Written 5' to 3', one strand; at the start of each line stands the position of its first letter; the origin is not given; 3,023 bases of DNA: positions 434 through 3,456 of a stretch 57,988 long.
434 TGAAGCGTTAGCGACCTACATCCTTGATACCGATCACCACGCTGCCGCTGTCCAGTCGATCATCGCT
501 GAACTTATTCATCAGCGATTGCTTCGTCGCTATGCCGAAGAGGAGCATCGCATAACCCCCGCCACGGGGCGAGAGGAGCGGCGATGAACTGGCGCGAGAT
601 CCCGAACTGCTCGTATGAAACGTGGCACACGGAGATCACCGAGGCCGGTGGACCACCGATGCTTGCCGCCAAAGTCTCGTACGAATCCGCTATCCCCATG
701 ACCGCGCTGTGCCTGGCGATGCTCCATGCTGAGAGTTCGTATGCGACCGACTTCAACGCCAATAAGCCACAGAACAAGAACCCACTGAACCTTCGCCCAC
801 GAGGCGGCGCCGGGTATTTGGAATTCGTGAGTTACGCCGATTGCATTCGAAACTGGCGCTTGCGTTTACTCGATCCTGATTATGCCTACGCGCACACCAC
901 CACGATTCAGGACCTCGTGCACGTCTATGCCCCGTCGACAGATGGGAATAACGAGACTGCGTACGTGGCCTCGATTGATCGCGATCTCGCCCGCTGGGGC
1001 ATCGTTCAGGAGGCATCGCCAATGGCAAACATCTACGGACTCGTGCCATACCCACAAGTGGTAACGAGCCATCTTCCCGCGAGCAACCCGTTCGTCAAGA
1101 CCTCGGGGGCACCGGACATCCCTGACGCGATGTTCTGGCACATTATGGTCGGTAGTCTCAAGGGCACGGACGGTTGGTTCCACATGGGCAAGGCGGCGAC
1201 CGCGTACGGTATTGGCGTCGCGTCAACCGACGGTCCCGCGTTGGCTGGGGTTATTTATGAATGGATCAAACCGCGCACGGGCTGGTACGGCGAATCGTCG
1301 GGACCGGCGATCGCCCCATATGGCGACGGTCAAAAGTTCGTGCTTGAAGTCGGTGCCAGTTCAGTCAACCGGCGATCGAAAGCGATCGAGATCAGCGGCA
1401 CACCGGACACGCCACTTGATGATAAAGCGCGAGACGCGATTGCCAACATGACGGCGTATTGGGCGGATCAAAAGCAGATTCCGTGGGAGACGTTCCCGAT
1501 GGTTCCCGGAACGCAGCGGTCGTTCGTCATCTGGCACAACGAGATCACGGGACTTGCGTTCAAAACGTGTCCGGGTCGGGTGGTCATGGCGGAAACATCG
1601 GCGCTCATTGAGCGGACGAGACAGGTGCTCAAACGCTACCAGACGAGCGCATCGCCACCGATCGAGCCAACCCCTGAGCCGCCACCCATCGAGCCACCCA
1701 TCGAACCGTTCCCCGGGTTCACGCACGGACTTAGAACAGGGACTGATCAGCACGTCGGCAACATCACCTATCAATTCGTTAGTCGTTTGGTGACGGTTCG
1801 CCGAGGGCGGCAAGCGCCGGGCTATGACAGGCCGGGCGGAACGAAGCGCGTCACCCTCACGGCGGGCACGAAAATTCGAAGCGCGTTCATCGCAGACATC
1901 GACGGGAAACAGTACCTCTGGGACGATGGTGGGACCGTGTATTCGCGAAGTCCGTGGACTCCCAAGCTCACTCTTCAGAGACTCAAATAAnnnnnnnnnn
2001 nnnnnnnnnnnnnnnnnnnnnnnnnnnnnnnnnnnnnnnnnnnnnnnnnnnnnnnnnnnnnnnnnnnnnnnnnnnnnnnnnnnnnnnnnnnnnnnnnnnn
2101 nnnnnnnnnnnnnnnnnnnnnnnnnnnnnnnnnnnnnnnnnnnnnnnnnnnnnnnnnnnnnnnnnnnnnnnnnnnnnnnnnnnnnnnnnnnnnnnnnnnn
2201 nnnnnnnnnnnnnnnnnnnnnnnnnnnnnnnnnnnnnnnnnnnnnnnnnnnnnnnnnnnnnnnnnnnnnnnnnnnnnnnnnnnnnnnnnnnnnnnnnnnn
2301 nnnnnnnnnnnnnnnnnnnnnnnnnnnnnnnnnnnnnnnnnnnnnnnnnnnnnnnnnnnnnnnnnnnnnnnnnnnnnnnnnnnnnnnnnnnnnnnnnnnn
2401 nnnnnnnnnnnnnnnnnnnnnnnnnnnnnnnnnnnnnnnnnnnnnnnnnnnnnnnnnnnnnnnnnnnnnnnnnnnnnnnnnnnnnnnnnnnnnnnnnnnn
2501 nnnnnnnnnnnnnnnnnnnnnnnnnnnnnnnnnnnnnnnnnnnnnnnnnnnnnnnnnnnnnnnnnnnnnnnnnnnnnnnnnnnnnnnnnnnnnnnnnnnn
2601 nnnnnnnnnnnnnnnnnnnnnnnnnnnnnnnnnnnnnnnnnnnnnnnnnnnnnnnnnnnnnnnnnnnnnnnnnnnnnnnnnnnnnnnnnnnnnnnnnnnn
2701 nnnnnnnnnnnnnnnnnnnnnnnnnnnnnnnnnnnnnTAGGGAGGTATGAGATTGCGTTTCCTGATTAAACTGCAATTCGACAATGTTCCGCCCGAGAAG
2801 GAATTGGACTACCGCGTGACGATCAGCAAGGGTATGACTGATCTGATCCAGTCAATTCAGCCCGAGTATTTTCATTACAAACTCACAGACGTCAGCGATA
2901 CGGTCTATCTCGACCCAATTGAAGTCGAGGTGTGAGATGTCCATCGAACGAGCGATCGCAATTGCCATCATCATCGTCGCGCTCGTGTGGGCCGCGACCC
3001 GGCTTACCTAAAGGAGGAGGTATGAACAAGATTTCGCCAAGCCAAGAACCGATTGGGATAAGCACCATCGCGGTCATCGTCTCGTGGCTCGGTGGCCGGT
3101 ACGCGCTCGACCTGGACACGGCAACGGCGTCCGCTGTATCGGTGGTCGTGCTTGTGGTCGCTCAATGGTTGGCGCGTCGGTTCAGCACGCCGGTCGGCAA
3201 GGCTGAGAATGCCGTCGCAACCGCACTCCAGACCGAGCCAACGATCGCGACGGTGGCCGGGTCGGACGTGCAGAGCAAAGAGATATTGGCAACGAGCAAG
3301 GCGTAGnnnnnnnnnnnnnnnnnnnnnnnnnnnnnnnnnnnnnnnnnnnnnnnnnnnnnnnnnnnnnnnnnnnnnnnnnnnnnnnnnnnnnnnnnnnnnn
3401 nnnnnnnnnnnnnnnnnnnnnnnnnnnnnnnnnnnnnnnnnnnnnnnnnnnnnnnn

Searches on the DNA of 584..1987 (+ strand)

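Call 66: search_dna_similar(query=L004:2440-2815:+, collection=phages, mode=distant, max_rows=20, max_evalue=0.01)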
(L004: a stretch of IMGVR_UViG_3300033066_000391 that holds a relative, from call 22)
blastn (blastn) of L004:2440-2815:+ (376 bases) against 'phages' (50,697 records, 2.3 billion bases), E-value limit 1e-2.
No match.

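Call 101: search_rna_families(source=L004, start=2360, end=2880, threshold=evalue, max_evalue=10, show_alignments=0)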
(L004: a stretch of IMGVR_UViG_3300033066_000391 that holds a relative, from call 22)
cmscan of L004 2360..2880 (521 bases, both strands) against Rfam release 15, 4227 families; matches with E-value up to 10: 2.
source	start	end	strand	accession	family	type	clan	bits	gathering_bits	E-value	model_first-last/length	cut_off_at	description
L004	2371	2501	+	RF02146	MEG8_2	Gene; lncRNA;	-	15.2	45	7.4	1-111/111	no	Maternally expressed 8 exon 2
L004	2697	2725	+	RF01144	sR17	Gene; snRNA; snoRNA; CD-box;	-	10.9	36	7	26-55/55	no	Small nucleolar RNA sR17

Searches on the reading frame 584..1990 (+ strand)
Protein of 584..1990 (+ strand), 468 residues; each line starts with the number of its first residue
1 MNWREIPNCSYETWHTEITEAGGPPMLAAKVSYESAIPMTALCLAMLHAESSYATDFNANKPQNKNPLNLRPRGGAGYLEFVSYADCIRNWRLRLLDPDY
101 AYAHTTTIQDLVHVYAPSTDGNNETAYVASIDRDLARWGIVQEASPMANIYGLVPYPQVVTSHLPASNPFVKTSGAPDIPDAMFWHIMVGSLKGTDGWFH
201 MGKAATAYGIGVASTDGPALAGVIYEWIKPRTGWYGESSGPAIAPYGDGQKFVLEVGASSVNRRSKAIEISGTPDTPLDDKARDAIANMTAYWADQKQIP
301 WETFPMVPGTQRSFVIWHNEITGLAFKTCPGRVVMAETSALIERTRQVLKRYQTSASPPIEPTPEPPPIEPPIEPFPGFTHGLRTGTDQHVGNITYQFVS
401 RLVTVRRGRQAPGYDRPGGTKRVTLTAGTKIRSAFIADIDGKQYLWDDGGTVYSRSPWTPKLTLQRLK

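Call 10: search_protein_families(library=pfam, proteins=[window:584-1990:+])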
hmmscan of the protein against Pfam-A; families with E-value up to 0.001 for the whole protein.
window:584-1990:+ (468 aa): 1 family
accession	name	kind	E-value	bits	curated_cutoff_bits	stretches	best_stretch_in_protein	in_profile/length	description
PF01510.30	Amidase_2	-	1.1e-05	26.2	26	1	222-332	50-131/131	N-acetylmuramoyl-L-alanine amidase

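Call 22: find_related_loci(query=window:584-1987:+, collection=viral_contigs, flank=6000)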
Query window:584-1987:+ (468 aa) in viral_contigs; peptide patterns used: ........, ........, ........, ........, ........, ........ (x = any residue, [..] = any of these).
4 stretches matched a pattern; 1 encode a relative of the query (tblastn E <= 1e-3); 1 distinct loci.
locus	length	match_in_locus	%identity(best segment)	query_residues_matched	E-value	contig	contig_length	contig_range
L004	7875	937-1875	51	143-462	5e-86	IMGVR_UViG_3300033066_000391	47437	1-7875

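Call 37: find_homologous_proteins(query=A3, max_evalue=1e-20)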
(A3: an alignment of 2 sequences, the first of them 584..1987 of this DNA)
Query A3 (2 sequences) (468 aa, profile of the alignment): 82 proteins with E <= 1e-20 among 8000 candidates.
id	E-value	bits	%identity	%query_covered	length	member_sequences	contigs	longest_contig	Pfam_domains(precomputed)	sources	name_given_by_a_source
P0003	0.0e+0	1016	51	68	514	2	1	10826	PF01510.31,PF01832.26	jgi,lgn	-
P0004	3.1e-273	925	52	68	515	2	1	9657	PF01510.31,PF01832.26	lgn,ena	-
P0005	1.3e-267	907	51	68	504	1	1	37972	PF01510.31,PF01832.26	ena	-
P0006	3.1e-266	902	52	68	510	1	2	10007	PF01510.31,PF01832.26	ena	-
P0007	8.1e-265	898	100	100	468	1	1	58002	PF01510.31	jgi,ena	-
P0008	1.9e-204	698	65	46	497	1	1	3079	PF01510.31,PF01832.26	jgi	-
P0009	2.5e-199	681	52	99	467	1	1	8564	PF01510.31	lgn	-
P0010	3.1e-184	632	63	55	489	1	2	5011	PF01510.31,PF01832.26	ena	-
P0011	2.9e-170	586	52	64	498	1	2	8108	PF01510.31,PF01832.26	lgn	-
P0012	7.2e-168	578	50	70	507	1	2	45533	PF01832.26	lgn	-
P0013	2.1e-160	553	72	47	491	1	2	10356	PF01510.31,PF01832.26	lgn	-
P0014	1.4e-154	534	59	79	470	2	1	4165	PF01510.31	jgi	-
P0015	1.3e-144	501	51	70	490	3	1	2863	PF01510.31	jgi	jgi:hypothetical protein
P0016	1.3e-143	498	66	79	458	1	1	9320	-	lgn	-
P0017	8.6e-140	485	60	47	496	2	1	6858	-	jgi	jgi:hypothetical protein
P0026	9.5e-121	422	49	94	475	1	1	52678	PF01510.31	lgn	-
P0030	1.7e-115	405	45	99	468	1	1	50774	PF01510.31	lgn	-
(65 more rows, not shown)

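Call 38: find_encoding_contigs(protein=P0026, flank=7000, max_places=3)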
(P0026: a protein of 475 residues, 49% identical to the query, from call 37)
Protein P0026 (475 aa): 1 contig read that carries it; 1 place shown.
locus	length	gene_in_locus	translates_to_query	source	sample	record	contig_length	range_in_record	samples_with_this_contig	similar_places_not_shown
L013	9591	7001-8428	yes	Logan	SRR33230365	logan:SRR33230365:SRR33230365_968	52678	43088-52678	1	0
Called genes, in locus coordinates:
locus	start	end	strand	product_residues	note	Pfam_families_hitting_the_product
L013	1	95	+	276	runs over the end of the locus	-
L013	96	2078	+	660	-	-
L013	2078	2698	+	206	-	-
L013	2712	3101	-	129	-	-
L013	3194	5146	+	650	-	-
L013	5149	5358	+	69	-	-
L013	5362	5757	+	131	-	-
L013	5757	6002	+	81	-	-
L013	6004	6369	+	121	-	-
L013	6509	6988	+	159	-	-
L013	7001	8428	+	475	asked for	PF01510:Amidase_2 (weak)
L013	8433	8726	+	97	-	-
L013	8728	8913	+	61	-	-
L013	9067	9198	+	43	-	-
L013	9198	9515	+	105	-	-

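Call 39: find_encoding_contigs(protein=P0030, flank=7000, max_places=3)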
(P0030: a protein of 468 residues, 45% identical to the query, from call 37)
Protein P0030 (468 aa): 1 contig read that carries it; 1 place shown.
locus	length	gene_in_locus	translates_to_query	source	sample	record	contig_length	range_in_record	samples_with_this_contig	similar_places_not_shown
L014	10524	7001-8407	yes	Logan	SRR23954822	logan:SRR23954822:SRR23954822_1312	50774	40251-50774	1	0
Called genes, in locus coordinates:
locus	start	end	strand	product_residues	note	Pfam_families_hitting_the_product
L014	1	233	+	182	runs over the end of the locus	-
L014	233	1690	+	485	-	-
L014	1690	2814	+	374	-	-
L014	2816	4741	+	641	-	-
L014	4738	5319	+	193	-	-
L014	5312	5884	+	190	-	-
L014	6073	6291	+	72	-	-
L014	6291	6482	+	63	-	-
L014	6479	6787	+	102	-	-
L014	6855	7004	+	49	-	-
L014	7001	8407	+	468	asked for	PF01510:Amidase_2 (weak)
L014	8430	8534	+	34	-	-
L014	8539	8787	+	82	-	-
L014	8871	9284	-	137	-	PF05443:ROS_MUCR (weak)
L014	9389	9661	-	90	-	-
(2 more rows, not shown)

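Call 40: find_encoding_contigs(protein=P0005, flank=7000, max_places=3)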
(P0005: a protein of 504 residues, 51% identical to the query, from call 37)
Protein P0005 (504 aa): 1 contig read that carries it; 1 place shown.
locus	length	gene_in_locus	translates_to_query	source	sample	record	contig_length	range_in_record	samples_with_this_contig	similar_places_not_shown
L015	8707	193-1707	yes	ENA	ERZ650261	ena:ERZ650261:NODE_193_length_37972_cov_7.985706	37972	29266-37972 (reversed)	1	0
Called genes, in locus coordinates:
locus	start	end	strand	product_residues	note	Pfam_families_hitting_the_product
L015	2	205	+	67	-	?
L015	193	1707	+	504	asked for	PF01832:Glucosaminidase, PF01510:Amidase_2 (weak)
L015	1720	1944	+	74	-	-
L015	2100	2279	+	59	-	-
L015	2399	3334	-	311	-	PF01555:N6_N4_Mtase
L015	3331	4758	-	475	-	PF00176:SNF2-rel_dom (faint), PF04851:ResIII (faint), PF00271:Helicase_C (weak)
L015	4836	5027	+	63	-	PF12844:HTH_19, PF13560:HTH_31, PF01381:HTH_3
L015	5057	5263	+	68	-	-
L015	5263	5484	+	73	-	-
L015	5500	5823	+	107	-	-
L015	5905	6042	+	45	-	-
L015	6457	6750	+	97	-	-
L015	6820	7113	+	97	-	-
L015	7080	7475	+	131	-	-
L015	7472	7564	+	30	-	-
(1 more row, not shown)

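Call 41: find_encoding_contigs(protein=P0012, flank=7000, max_places=3)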
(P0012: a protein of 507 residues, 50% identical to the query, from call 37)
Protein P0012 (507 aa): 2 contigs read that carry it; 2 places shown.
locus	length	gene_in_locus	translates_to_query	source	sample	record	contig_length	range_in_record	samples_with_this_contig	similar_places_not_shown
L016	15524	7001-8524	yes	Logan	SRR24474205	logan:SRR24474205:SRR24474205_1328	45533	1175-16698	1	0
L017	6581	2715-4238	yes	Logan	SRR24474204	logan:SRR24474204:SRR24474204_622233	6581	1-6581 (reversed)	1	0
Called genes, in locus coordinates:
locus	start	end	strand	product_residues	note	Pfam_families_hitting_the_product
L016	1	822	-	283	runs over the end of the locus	-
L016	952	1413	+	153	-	-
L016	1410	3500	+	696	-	-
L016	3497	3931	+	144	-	-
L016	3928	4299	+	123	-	-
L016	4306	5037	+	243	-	-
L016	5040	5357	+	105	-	-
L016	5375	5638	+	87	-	-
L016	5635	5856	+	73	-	-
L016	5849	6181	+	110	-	-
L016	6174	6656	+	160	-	-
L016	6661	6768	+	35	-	-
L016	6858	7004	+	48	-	PF18919:DUF5670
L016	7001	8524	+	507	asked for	PF01832:Glucosaminidase (weak)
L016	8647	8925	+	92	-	-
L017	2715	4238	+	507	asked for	PF01832:Glucosaminidase (weak)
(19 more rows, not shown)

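Call 46: find_encoding_contigs(protein=P0004, flank=7000, max_places=3)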
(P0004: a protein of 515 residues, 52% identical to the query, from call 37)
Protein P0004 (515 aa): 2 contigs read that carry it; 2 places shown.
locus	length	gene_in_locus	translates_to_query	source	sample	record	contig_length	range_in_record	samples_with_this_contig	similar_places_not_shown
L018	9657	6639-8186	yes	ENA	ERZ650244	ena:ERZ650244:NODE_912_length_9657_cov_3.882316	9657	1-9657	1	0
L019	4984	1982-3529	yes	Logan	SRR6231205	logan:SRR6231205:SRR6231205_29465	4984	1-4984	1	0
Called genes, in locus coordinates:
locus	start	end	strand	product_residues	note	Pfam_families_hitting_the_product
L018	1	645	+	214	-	?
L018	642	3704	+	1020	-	-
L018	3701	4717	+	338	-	-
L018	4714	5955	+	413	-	-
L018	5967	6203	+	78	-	-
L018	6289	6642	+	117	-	PF10805:DUF2730 (weak)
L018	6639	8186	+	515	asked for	PF01832:Glucosaminidase, PF01510:Amidase_2 (weak)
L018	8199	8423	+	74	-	-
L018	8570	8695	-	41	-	-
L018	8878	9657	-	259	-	?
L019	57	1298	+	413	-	-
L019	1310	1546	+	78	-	-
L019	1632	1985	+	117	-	PF10805:DUF2730 (weak)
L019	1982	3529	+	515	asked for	PF01832:Glucosaminidase, PF01510:Amidase_2 (weak)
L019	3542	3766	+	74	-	-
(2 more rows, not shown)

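Call 47: find_encoding_contigs(protein=P0006, flank=7000, max_places=3)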
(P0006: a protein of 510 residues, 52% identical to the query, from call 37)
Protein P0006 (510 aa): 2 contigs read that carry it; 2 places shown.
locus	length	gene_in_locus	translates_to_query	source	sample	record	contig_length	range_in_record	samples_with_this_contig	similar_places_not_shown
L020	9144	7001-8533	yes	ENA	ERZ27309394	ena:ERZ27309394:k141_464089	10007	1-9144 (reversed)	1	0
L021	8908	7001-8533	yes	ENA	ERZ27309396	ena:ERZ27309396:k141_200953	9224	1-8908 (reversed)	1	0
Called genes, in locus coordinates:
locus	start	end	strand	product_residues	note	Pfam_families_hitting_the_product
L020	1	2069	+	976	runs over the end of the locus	?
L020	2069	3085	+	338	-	-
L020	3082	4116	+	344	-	-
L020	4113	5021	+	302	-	-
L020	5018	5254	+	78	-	-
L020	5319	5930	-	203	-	PF13392:HNH_3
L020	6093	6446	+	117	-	-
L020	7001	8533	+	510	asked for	PF01832:Glucosaminidase, PF01510:Amidase_2 (weak)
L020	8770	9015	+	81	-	-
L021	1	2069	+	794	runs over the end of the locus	?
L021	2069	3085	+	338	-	-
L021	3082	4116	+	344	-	-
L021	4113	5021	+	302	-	-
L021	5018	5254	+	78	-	-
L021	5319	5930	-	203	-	PF13392:HNH_3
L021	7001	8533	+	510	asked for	PF01832:Glucosaminidase, PF01510:Amidase_2 (weak)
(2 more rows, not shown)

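Call 48: find_encoding_contigs(protein=P0009, flank=7000, max_places=3)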
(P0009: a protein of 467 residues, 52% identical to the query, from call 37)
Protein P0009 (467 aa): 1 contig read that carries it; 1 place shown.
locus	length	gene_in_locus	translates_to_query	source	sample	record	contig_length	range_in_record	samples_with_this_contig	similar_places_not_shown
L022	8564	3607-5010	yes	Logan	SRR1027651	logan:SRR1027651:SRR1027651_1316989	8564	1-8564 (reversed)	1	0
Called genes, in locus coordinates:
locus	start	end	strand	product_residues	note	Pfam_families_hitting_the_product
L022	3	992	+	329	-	?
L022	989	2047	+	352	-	-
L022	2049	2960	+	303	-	-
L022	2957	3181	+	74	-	-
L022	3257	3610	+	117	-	PF10805:DUF2730 (weak)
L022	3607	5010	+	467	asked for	PF01510:Amidase_2 (faint)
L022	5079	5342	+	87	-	-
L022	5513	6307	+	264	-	-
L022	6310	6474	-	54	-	-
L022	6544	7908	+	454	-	PF00271:Helicase_C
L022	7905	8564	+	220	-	?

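Call 80: search_protein_families(library=padloc, proteins=[L004:2873-3604:+], max_evalue=0.1)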
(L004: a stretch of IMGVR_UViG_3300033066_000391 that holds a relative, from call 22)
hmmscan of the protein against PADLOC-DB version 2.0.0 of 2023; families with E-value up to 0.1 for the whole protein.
L004:2873-3604:+ (244 aa): 30 families (the best 25 are shown)
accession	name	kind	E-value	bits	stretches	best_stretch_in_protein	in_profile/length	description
PDLC03378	MTase_II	-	2.9e-13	47.8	1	6-111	2-118/344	Type II methyltransferase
PDLC03326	MTase_II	-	2.2e-11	41.6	1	6-112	4-125/412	Type II methyltransferase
PDLC03234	MTase_II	-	4.1e-10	37.4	1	7-112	5-124/375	Type II methyltransferase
PDLC04134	mad2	-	1.6e-07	28.6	1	8-114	294-402/492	mads_2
PDLC03307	MTase_II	-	2e-07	28.6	1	10-76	4-78/382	Type II methyltransferase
PDLC00033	DruM2|DruM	-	3.1e-07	28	1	10-145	25-175/368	DNA cytosine methylase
PDLC02655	DrmMII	-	7.2e-07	26.8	1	8-110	2-118/323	DrmMII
PDLC03343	MTase_II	-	7.9e-07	26.3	1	8-95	7-103/462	Type II methyltransferase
PDLC02651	DrmMII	-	2.4e-06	24.7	1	10-55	6-50/371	DrmMII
PDLC02648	DrmMII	-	6e-06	23.3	1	5-47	20-65/468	DrmMII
PDLC03237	MTase_II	-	1.3e-05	21.3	1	10-31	797-818/1036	Type II methyltransferase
PDLC03712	oMTase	-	3.7e-05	20.6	1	10-78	230-309/537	orphan methyltransferase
PDLC03272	MTase_II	-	3.8e-05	21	1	5-74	73-149/407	Type II methyltransferase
PDLC02649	DrmMII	-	6.4e-05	20.1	1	8-31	6-29/422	DrmMII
PDLC03270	MTase_II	-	6.8e-05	20.1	1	8-76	2-81/309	Type II methyltransferase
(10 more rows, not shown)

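Call 81: search_protein_families(library=phrogs, proteins=[L004:2873-3604:+], max_evalue=0.1)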
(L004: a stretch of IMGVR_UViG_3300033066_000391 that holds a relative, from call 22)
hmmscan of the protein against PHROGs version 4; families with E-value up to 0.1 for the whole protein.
L004:2873-3604:+ (244 aa): 4 families
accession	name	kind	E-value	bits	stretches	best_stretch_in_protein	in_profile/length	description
phrog_363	-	other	6.6e-42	144.8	1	2-236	49-216/327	DNA methyltransferase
phrog_116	-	other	1.7e-11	44.2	1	4-113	205-325/779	DNA methyltransferase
phrog_5999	-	other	1.2e-06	29.5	1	8-33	4-29/109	DNA methyltransferase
phrog_757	-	other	0.00042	20.5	1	5-114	13-119/247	DNA methyltransferase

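Call 82: search_protein_families(library=pfam, proteins=[L004:2873-3604:+, L004:5175-6536:+, L004:6521-7417:+], max_evalue=0.1)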
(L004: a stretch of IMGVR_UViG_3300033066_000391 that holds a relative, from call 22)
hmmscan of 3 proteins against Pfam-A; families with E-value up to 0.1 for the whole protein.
L004:2873-3604:+ (244 aa): 6 families
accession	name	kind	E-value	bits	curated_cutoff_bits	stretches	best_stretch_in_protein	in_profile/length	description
PF00145.23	DNA_methylase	-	2.6e-07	30.8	22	1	9-111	3-112/324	C-5 cytosine-specific DNA methylase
PF09445.16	Methyltransf_15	-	0.00082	19.4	22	1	8-37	3-32/165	RNA cap guanine-N2 methyltransferase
PF13489.12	Methyltransf_23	-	0.0033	17.6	27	1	5-67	22-88/164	Methyltransferase domain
PF13649.12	Methyltransf_25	-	0.013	16.7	27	0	10-67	2-71/97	Methyltransferase domain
PF13847.12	Methyltransf_31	-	0.017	15.2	27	0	43-70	56-84/145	Methyltransferase domain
PF03707.21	MHYT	-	0.077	13.4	21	0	190-213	1-24/59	Bacterial signalling protein N terminal repeat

L004:5175-6536:+ (454 aa): 5 families
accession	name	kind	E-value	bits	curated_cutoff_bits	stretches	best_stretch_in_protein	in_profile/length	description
PF00271.37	Helicase_C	-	4.8e-08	33.7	23.5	1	311-382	40-110/110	Helicase conserved C-terminal domain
PF04851.21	ResIII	-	1.2e-05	25.8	22.5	1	45-164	22-162/164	Type III restriction enzyme, res subunit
PF00176.29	SNF2-rel_dom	-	2.1e-05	24.2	24.9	1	108-179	105-178/290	SNF2-related domain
PF00270.35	DEAD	-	0.0002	21.6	26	1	34-167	2-162/167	DEAD/DEAH box helicase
PF13245.12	AAA_19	-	0.0038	17.8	25.1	1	36-137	1-103/134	AAA domain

L004:6521-7417:+ (299 aa): 2 families
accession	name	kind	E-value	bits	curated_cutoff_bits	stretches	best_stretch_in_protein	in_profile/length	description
PF01555.25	N6_N4_Mtase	-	1.4e-15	58.3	26.7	1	36-277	1-220/221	DNA methylase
PF02475.24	TRM5-TYW2_MTfase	-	0.0075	16.7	28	1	232-285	30-85/164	TRM5/TYW2 methyltransferase domain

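Call 99: search_dna_similar(query=window:584-1987:+, collection=phages, mode=protein, max_rows=25, max_evalue=1e-10)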
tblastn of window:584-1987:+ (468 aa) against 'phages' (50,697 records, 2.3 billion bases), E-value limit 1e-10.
No match.

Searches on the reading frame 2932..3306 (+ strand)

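Call 10: search_protein_families(library=pfam, proteins=[window:2932-3306:+])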
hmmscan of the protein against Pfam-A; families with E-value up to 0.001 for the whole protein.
window:2932-3306:+ (124 aa): 0 families

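Call 80: search_protein_families(library=padloc, proteins=[window:2932-3303:+], max_evalue=0.1)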
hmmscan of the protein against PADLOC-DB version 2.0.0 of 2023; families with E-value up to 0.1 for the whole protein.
window:2932-3303:+ (124 aa): 0 families

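Call 81: search_protein_families(library=phrogs, proteins=[window:2932-3303:+], max_evalue=0.1)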
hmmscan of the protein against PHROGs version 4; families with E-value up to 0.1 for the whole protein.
window:2932-3303:+ (124 aa): 2 families
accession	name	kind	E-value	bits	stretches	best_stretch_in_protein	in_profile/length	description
phrog_9284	-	lysis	0.0003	21.6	1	46-90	18-62/69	holin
phrog_9752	-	lysis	0.0064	17.6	1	39-116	10-86/125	holin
